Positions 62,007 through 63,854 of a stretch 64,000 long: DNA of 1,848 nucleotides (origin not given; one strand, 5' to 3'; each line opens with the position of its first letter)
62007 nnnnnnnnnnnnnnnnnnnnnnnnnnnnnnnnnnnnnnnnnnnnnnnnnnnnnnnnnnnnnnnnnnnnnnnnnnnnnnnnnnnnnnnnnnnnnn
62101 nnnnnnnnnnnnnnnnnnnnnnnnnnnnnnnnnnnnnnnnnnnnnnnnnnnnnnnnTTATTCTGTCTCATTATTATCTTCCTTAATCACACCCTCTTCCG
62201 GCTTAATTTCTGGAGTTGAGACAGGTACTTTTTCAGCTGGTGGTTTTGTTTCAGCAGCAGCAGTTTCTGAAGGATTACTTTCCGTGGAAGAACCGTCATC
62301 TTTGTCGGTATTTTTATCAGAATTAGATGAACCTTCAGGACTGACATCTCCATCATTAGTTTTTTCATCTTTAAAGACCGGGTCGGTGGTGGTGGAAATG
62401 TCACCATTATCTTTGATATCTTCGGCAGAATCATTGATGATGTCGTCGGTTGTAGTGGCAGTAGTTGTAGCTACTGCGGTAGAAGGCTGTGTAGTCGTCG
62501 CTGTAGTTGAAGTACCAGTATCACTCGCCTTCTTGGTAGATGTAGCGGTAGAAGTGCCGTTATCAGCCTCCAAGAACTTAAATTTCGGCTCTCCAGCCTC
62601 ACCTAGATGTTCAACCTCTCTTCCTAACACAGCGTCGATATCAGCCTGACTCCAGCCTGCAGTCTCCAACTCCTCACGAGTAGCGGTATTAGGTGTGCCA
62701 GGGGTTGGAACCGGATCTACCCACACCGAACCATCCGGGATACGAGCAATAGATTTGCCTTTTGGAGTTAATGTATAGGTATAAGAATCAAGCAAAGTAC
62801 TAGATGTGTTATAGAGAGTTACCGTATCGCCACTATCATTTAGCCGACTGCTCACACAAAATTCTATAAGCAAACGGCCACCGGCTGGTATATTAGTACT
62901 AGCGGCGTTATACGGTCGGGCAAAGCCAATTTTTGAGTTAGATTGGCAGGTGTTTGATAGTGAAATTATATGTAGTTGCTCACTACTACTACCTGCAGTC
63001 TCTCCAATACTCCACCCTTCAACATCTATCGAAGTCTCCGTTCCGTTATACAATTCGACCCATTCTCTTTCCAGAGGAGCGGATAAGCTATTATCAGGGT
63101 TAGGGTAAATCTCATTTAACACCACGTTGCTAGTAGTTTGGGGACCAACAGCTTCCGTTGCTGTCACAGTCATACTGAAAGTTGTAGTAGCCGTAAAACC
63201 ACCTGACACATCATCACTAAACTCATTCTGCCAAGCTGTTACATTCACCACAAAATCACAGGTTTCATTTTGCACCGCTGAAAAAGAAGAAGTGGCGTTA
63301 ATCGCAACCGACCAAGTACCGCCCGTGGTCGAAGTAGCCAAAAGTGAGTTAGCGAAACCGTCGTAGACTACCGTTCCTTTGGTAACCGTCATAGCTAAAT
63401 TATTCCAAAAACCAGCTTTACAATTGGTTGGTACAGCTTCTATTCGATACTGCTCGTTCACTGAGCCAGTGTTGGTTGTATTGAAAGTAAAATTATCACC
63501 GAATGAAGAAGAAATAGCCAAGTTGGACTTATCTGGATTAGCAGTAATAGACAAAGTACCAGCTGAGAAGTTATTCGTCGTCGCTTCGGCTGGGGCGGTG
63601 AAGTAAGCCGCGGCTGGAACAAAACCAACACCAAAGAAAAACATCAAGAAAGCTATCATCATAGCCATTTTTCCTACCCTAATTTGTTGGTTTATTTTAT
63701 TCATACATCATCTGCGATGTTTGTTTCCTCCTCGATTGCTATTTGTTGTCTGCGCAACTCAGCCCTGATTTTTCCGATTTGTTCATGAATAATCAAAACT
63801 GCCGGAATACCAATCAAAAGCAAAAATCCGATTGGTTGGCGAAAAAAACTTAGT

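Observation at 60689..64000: sipW - TasA-like/lamin-tail-domain - TasA-like/multi-TM operon (B. subtilis biofilm-fibre logic in a reduced genome)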

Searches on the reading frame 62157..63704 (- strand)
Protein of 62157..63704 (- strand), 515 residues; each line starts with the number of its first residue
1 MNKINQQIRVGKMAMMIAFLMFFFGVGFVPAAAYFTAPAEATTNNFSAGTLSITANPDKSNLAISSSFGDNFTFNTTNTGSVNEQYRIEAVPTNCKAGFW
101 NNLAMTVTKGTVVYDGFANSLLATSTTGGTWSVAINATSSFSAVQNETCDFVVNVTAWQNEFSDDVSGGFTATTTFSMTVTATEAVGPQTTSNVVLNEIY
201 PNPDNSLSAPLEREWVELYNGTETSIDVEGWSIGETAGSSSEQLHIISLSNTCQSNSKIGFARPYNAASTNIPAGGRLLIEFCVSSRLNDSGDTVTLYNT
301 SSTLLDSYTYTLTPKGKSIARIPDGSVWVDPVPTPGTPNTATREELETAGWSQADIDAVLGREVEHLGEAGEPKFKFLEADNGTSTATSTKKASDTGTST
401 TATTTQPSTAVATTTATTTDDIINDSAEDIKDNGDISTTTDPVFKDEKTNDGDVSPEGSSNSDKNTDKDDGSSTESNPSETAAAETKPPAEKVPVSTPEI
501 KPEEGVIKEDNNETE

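Call 5: search_protein_families(library=pfam, proteins=[window:62157-63704:-], max_evalue=1)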
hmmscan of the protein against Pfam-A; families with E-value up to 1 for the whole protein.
window:62157-63704:- (515 aa): 1 family
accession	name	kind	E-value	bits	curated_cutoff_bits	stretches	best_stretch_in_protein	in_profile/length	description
PF00932.25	LTD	-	3.7e-14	53.4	34.3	1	189-311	3-108/109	Lamin Tail Domain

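Call 6: search_protein_families(library=ncbifam, proteins=[window:62157-63704:-], max_evalue=1)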
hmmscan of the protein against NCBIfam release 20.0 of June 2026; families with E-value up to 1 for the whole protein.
window:62157-63704:- (515 aa): 1 family
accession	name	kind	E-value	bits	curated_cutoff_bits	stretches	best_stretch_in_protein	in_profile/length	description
TIGR02882.1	QoxB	equivalog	0.0092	14.5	1015.5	1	8-123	492-610/643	cytochrome aa3 quinol oxidase subunit I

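Call 7: find_encoding_contigs(protein=window:62157-63704:-, flank=10000, max_places=6)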
Protein window:62157-63704:- (515 aa): 3 contigs read that carry it; 1 place shown.
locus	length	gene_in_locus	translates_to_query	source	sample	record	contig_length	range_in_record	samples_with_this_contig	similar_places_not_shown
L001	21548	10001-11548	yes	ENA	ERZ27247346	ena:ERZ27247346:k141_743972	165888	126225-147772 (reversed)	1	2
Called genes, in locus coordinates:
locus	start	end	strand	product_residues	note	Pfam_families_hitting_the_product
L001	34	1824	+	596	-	PF00009:GTP_EFTU, PF01926:MMR_HSR1 (faint), PF03144:GTP_EFTU_D2 (weak), PF14492:EFG_III (weak), PF00679:EFG_C, PF06421:LepA_C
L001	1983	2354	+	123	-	PF04977:DivIC (weak)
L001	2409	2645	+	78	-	PF00462:Glutaredoxin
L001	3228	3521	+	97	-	-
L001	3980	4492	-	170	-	PF00011:HSP20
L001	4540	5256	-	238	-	PF13367:PrsW-protease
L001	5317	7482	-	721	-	PF00133:tRNA-synt_1, PF09334:tRNA-synt_1g, PF01921:tRNA-synt_1f (weak), PF08264:Anticodon_1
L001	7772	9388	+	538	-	-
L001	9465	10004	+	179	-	PF00717:Peptidase_S24 (weak)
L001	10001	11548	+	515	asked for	PF00932:LTD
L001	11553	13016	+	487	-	-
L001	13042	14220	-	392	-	PF00814:TsaD, PF22521:HypF_C_2 (weak)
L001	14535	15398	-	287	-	PF01368:DHH (faint), PF02272:DHHA1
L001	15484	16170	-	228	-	-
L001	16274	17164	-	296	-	-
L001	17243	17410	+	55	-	-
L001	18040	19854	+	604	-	PF13522:GATase_6, PF13537:GATase_7, PF01380:SIS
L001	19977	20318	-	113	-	PF04343:DUF488, PF22751:DUF488-N3a, PF22752:DUF488-N3i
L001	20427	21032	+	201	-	PF00565:SNase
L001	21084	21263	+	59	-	PF04014:MazE_antitoxin (faint)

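Call 9: search_protein_families(library=ncbifam, proteins=[L001:9465-10004:+, L001:7772-9388:+], max_evalue=10)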
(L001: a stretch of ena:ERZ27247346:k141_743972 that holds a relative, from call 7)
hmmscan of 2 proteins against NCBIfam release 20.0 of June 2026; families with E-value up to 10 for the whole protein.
L001:9465-10004:+ (179 aa): 3 families
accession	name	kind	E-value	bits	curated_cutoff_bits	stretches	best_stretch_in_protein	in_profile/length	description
NF046067.1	SigPepSipWBacil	equivalog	3.3e-31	108.3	190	1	29-164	33-171/189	signal peptidase I SipW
TIGR02228.1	sigpep_I_arch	equivalog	1.4e-29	103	51.85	1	14-155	10-155/158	signal peptidase I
TIGR02227.1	sigpep_I_bact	equivalog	2.1e-06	27.7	47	1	17-84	4-75/162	signal peptidase I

L001:7772-9388:+ (538 aa): 1 family
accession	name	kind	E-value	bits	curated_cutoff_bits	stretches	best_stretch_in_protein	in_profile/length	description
TIGR04088.1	cognate_SipW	domain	0.0029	17.7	19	1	7-38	4-34/34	SipW-dependent-type signal peptide-containing protein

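Call 10: search_protein_families(library=pfam, proteins=[L001:9465-10004:+, L001:7772-9388:+], max_evalue=10)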
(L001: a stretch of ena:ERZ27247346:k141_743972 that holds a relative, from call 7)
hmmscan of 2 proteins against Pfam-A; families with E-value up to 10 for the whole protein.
L001:9465-10004:+ (179 aa): 3 families
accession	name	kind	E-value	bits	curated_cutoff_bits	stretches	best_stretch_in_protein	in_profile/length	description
PF00717.28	Peptidase_S24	-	6.8e-06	26.2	23.3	1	39-96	40-91/116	Peptidase S24-like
PF10502.14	Peptidase_S26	-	8.3e-05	23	22.9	1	15-74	5-67/168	Signal peptidase, peptidase S26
PF04133.19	Vps55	-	0.017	15.4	24.6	1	12-63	63-113/120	Vacuolar protein sorting 55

L001:7772-9388:+ (538 aa): 2 families
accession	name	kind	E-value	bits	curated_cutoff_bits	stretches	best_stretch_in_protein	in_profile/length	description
PF12389.13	Peptidase_M73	-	4.6e-05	23.8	22.5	1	5-43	9-48/196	Camelysin metallo-endopeptidase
PF16318.11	DUF4957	-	0.0041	17.4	30.8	1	196-360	5-140/142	Domain of unknown function (DUF4957)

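Call 11: find_homologous_proteins(query=window:62157-63704:-, max_evalue=0.001)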
Query window:62157-63704:- (515 aa): 171 proteins with E <= 0.001 among 8000 candidates; the best 120 are listed.
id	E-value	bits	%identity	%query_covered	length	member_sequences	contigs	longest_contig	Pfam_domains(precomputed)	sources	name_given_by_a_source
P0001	0.0e+0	1117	100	100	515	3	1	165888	PF00932.26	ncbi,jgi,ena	-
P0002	4.5e-127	443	58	67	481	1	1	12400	PF00932.26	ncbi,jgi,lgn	-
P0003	6.0e-104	367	50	69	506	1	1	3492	PF00932.26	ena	-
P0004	6.5e-103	363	51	68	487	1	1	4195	PF00932.26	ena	-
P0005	2.4e-95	338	44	83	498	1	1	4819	PF00932.26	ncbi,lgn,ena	-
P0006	1.9e-93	332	43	82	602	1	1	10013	PF00932.26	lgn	-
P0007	4.1e-92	328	48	68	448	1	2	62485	PF00932.26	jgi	jgi:hypothetical protein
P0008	4.8e-84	301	39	92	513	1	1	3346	PF00932.26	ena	-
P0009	1.4e-83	300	38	86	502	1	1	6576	PF00932.26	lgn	-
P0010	4.6e-83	298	43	70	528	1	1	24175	PF00932.26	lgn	-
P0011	6.2e-83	298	45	69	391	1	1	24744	PF00932.26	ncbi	-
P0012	7.2e-82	294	45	61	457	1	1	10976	PF00932.26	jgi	jgi:hypothetical protein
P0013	9.3e-82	294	37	91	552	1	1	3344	PF00932.26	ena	-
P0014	2.4e-81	292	44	68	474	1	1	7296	PF00932.26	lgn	-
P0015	1.4e-78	283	43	74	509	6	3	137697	PF00932.26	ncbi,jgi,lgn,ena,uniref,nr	ncbi:hypothetical protein COU14_01220 [Candidatus Kaiserbacteria bacterium CG10_big_fil_rev_8_21_14_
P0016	8.8e-78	281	45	67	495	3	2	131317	PF00932.26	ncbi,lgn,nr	ncbi:lamin tail domain-containing protein [Candidatus Nomurabacteria bacterium]|nr:lamin tail domain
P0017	1.7e-77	280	45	68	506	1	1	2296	PF00932.26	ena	-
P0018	6.8e-77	278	44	64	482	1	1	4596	PF00932.26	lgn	-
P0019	1.4e-76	277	44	68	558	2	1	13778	PF00932.26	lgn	-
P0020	1.9e-76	276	37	91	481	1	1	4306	PF00932.26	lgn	-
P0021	2.3e-75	273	39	83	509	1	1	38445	PF00932.26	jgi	jgi:hypothetical protein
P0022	7.0e-75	271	44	72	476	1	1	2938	PF00932.26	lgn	-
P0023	4.8e-74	268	41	67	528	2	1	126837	PF00932.26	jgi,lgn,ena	-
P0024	6.4e-69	251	43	64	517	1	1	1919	PF00932.26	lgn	-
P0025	8.8e-67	244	40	72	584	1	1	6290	PF00932.26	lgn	-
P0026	5.7e-64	235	40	68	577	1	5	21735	PF00932.26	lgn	-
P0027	7.7e-64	235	41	70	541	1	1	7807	PF00932.26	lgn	-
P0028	2.4e-62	230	35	88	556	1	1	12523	PF00932.26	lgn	-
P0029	6.7e-62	228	37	69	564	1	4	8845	PF00932.26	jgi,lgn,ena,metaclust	metaclust:\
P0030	1.1e-61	227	37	69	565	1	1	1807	PF00932.26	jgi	jgi:hypothetical protein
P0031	1.1e-61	227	38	67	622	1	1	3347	PF00932.26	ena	-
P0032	1.2e-61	227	37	69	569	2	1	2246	PF00932.26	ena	-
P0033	4.2e-61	226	37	69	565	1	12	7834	PF00932.26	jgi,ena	jgi:hypothetical protein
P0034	4.3e-61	226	38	67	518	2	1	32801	PF00932.26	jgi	-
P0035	6.2e-61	225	37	69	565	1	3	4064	PF00932.26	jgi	-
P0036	6.9e-61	225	40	69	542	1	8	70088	PF00932.26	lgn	-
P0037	8.6e-61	225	37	70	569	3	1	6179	PF00932.26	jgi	-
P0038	6.0e-60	222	37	69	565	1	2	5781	PF00932.26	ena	-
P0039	1.6e-58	217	37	71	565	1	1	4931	PF00932.26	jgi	-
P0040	6.8e-58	215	37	71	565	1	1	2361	PF00932.26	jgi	-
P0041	7.1e-58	215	37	69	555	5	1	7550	PF00932.26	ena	-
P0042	1.4e-57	214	38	70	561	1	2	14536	PF00932.26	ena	-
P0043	3.4e-56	209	35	70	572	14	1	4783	PF00932.26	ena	-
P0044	5.1e-55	205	64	30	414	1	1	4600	PF00932.26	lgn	-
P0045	1.5e-53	201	46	42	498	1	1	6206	PF00932.26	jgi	-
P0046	1.1e-52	198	38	70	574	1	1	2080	PF00932.26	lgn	-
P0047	1.6e-52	197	37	72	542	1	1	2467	PF00932.26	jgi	-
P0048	1.2e-51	194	44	45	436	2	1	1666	PF00932.26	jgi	jgi:hypothetical protein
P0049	8.3e-51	192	36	90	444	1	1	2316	PF00932.26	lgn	-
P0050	1.7e-48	184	41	50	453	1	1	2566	PF00932.26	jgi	jgi:hypothetical protein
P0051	3.1e-48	183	40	64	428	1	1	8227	PF00932.26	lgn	-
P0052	7.6e-46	175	38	60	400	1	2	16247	PF00932.26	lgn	-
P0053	5.9e-44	169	34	70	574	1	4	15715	PF00932.26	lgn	-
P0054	1.7e-43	168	36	70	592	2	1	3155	PF00932.26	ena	-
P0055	2.0e-40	157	33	81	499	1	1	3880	PF00932.26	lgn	-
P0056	1.7e-36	144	36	62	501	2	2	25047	PF00932.26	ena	-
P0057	1.2e-34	138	35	64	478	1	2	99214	PF00932.26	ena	-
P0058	1.8e-34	138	36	62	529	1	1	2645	PF00932.26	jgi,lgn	jgi:hypothetical protein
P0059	3.1e-33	134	44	42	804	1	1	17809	PF00932.26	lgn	-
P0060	3.2e-32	130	34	54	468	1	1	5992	PF00932.26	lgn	-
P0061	2.3e-31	127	33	64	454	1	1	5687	PF00932.26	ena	-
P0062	9.2e-30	122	34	55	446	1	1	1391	PF00932.26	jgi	jgi:hypothetical protein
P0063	4.9e-28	117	31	67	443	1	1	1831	PF00932.26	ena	-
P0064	2.3e-26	111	33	64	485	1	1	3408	PF00932.26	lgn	-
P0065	6.2e-26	110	30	64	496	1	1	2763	PF00932.26,PF12389.14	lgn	-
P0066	5.3e-25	107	36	64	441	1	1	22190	PF00932.26,PF12389.14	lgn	-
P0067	4.0e-24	104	30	60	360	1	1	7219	PF00932.26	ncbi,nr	ncbi:MAG TPA: lamin tail domain-containing protein, partial [Candidatus Paceibacterota bacterium]|nr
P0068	7.0e-24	103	29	92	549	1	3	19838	PF00932.26,PF12389.14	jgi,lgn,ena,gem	-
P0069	1.7e-23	102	33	63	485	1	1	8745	PF00932.26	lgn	-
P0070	1.8e-22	98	38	37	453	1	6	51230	PF00932.26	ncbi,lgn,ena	ncbi:MAG: lamin tail domain-containing protein [Patescibacteria group bacterium]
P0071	3.0e-22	97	32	67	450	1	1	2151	PF00932.26,PF12389.14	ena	-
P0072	4.6e-22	97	31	67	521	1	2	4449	PF00932.26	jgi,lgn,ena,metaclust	metaclust:\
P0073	6.1e-22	96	30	64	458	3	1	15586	PF00932.26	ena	-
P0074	6.3e-21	93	34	30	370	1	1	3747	PF00932.26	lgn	-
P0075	7.7e-21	93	32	33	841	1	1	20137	PF00932.26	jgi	jgi:Lamin Tail Domain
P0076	1.2e-20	92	31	62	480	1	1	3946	PF00932.26,PF12389.14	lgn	-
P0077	1.6e-20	92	39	32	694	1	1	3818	PF00932.26,PF24269.2,PF13287.13,PF13290.14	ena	-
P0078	1.7e-20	92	28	68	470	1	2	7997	PF00932.26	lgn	-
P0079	1.9e-20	91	42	29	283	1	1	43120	PF00932.26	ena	-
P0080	2.3e-20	91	29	65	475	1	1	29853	PF00932.26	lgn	-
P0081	3.7e-20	91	32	62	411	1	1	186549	PF00932.26,PF12389.14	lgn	-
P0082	4.7e-20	90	29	58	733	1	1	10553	PF00932.26,PF12389.14,PF13385.14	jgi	-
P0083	5.9e-20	90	44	29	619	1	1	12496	PF00932.26,PF25788.3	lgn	-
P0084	2.9e-19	88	27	89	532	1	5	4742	PF00932.26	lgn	-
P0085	3.3e-19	87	28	64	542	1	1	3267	PF00932.26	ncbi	-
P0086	1.7e-18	85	31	97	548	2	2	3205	PF00932.26,PF12389.14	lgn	-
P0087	1.8e-18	85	29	64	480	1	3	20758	PF00932.26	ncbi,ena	-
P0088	6.1e-18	83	42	29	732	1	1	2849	PF00932.26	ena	-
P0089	1.1e-17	82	-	-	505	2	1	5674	PF00932.26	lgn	-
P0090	1.5e-17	82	32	61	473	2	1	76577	PF00932.26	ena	-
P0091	1.6e-17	82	37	33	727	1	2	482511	PF00932.26,PF12389.14,PF13385.14,PF02210.32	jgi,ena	jgi:hypothetical protein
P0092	4.8e-17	80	30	64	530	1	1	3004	PF00932.26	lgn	-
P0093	6.1e-17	80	33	63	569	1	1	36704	PF00932.26,PF12389.14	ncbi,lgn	-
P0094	1.2e-16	79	31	66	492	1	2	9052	PF00932.26,PF12389.14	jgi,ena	-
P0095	2.3e-16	78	36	36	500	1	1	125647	PF00932.26,PF25788.3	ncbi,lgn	ncbi:MAG TPA: lamin tail domain-containing protein [Patescibacteria group bacterium]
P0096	4.8e-16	77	29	89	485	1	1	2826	PF00932.26,PF12389.14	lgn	-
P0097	5.3e-16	77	29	64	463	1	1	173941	PF00932.26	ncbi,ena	-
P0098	7.0e-16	76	-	-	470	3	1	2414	PF00932.26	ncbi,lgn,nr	ncbi:lamin tail domain-containing protein [Patescibacteria group bacterium]|nr:lamin tail domain-con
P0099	1.2e-15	76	31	65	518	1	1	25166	PF00932.26,PF12389.14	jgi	jgi:predicted ribosomally synthesized peptide with SipW-like signal peptide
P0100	1.3e-15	76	28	64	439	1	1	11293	PF00932.26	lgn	-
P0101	1.3e-15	76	43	31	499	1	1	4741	PF00932.26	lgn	-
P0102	1.5e-15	75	37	26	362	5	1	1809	PF00932.26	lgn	-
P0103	2.3e-15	75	28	67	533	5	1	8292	PF00932.26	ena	-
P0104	2.5e-15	75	28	26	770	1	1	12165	PF00932.26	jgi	jgi:hypothetical protein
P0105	3.0e-15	74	42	28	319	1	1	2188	PF00932.26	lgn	-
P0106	3.0e-15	74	30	92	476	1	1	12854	PF00932.26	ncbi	-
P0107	4.5e-15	74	29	69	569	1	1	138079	PF00932.26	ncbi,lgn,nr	ncbi:lamin tail domain-containing protein [Candidatus Kaiserbacteria bacterium]|nr:lamin tail domain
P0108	7.3e-15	73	27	84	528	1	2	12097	PF00932.26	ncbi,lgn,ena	-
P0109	8.6e-15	73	40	30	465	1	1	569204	PF00932.26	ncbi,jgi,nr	ncbi:MAG TPA: lamin tail domain-containing protein [Alphaproteobacteria bacterium]|jgi:hypothetical 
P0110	1.1e-14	72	28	96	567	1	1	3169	PF00932.26,PF12389.14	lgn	-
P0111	1.2e-14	72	29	67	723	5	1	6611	PF00932.26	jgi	-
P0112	2.7e-14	71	26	64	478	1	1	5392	PF00932.26,PF12389.14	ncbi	-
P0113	5.2e-14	70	26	86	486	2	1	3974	PF00932.26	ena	-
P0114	6.7e-14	70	36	30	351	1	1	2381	PF00932.26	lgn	-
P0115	8.2e-14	70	25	82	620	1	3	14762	PF00932.26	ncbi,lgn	-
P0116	1.0e-13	69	27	94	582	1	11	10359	PF00932.26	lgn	-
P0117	1.2e-13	69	27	76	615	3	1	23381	PF00932.26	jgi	-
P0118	1.8e-13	69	40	29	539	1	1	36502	PF00932.26,PF19077.7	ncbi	ncbi:lamin tail domain-containing protein [Patescibacteria group bacterium]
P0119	3.5e-13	68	33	65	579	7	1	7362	PF00932.26,PF12389.14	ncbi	-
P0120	4.5e-13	67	34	48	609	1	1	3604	PF00932.26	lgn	-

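Call 14: search_solved_structures(query=A1, max_evalue=10, show_alignments=2)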
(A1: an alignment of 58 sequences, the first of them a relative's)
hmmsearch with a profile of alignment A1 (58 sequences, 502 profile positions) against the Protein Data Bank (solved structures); distinct sequences matched with E-value up to 10: 3.
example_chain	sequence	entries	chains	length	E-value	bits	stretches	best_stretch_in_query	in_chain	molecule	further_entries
8aur_A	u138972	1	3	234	0.16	14.3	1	33-83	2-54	Major biofilm matrix component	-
5of1_A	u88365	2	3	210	0.18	14.2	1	38-83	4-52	Spore coat-associated protein N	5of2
5o60_O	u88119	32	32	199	5.1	9.3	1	408-468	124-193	50S ribosomal protein L17 | Large ribosomal subunit protein bL17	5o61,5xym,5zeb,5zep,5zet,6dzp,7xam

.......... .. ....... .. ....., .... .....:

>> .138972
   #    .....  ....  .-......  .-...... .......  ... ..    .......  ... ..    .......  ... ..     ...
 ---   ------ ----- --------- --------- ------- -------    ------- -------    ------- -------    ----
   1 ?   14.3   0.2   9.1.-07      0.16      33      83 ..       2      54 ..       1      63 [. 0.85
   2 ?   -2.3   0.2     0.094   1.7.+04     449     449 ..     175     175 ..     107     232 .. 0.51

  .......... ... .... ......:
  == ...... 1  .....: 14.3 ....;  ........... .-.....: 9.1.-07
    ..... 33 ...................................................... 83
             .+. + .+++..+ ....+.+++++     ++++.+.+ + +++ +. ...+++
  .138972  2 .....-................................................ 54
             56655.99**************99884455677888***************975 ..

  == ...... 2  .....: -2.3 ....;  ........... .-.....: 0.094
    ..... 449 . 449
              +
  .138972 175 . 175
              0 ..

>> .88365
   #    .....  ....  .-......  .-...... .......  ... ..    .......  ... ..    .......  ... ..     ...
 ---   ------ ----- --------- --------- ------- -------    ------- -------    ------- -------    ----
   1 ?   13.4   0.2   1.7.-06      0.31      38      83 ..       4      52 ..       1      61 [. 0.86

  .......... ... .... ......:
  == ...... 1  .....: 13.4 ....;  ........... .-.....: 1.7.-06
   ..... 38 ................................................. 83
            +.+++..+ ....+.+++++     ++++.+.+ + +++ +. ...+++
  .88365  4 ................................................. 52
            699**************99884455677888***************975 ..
